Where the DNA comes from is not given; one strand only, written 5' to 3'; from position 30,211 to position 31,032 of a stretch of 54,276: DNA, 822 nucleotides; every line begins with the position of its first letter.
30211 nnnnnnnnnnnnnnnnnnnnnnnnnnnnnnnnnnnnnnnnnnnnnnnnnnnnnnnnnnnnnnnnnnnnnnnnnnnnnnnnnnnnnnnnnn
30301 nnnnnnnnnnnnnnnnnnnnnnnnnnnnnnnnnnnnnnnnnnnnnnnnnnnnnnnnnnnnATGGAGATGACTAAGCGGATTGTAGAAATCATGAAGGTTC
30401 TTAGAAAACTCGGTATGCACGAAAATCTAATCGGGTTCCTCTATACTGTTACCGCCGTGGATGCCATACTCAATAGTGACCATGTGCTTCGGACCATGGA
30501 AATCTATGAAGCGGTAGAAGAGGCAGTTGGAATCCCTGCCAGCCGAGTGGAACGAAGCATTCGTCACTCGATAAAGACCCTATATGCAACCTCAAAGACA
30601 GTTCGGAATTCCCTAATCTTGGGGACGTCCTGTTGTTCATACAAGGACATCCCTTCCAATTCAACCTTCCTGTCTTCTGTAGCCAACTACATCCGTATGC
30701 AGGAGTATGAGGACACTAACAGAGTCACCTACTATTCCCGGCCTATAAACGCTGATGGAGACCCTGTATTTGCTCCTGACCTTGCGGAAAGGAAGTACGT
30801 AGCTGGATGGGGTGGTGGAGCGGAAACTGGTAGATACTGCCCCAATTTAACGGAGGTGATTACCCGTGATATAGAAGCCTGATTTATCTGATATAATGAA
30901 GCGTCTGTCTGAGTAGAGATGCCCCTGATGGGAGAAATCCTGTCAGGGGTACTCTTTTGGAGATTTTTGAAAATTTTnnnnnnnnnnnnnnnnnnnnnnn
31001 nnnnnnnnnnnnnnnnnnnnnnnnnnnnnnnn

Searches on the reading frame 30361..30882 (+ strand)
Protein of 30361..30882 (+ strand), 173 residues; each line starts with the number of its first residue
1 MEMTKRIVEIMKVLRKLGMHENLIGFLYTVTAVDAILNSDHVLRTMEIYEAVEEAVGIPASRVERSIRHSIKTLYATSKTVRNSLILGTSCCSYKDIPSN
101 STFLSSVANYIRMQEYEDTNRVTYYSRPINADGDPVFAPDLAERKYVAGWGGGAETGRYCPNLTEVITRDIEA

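Call 31: find_encoding_contigs(protein=window:30361-30882:+, flank=10000, max_places=1)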
Protein window:30361-30882:+ (173 aa): 3 contigs read that carry it; 1 place shown.
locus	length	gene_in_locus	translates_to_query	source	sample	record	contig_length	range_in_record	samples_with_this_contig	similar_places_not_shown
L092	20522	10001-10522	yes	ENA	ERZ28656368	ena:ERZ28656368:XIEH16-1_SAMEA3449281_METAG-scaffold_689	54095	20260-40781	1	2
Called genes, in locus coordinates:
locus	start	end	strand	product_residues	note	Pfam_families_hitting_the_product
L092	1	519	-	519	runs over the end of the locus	PF05133:SPP1_portal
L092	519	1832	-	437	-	PF03237:Terminase_6N, PF04466:Terminase_3, PF17288:Terminase_3C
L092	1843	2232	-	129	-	-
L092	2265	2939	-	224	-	PF14386:DUF4417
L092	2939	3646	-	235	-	PF16677:GP3_package (weak)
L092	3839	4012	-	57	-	-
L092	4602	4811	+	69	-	-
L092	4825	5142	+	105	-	-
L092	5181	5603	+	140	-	-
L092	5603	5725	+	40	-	-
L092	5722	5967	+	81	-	-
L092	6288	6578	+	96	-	-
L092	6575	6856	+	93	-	-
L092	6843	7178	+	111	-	-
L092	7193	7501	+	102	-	-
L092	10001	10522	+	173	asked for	PF08769:Spo0A_C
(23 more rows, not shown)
